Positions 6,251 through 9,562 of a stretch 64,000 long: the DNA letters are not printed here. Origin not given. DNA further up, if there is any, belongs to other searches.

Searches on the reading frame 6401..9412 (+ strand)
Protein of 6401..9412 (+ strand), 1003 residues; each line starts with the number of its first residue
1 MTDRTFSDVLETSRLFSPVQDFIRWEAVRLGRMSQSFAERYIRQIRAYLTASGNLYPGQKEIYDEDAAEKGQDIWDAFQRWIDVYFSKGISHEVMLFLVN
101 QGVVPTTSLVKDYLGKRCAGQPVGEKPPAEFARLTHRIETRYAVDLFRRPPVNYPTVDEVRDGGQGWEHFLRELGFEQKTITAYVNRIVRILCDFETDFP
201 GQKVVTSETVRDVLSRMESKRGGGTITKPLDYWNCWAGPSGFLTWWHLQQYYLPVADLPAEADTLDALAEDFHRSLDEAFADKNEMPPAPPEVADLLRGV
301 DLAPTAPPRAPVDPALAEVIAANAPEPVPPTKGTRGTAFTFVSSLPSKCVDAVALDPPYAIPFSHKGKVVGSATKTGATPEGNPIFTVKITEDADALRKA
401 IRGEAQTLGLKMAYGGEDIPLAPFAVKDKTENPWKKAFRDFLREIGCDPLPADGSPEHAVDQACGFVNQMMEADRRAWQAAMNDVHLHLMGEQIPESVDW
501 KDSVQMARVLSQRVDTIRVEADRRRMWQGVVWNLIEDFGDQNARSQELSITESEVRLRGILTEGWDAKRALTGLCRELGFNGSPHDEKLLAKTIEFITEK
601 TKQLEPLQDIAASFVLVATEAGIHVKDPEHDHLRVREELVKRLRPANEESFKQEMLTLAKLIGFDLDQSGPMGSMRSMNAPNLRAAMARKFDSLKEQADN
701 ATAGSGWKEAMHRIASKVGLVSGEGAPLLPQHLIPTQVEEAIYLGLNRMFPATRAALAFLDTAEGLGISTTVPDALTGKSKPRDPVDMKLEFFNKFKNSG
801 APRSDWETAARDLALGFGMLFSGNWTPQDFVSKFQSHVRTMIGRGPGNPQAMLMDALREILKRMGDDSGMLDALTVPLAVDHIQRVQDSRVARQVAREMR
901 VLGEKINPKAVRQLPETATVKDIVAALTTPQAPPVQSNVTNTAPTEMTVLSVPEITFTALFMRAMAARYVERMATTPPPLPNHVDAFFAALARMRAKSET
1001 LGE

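Call 7: search_dna_similar(query=window:6401-9412:+, collection=phages, mode=protein, max_rows=20)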
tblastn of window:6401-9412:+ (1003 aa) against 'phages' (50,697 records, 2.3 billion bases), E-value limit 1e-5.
No match.

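Call 9: search_protein_families(library=pfam, proteins=[window:6401-9412:+], max_evalue=0.01)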
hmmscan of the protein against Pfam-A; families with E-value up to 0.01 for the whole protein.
window:6401-9412:+ (1003 aa): 0 families

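Call 14: find_related_loci(query=window:6401-9412:+, collection=viral_contigs, flank=10000)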
Query window:6401-9412:+ (1003 aa) in viral_contigs; peptide patterns used: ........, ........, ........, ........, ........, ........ (x = any residue, [..] = any of these).
13 stretches matched a pattern, but none encodes a relative of the query by tblastn (E <= 1e-3).

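Call 33: search_solved_structures(query=window:6401-9412:+, max_evalue=1)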
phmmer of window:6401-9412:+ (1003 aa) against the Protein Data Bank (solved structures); distinct sequences matched with E-value up to 1: 1.
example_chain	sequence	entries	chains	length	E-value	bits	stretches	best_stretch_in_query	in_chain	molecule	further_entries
2yw3_A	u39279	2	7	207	0.22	12.5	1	700-752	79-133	4-hydroxy-2-oxoglutarate aldolase/2-deydro-3-deoxyphosphogluconate aldolase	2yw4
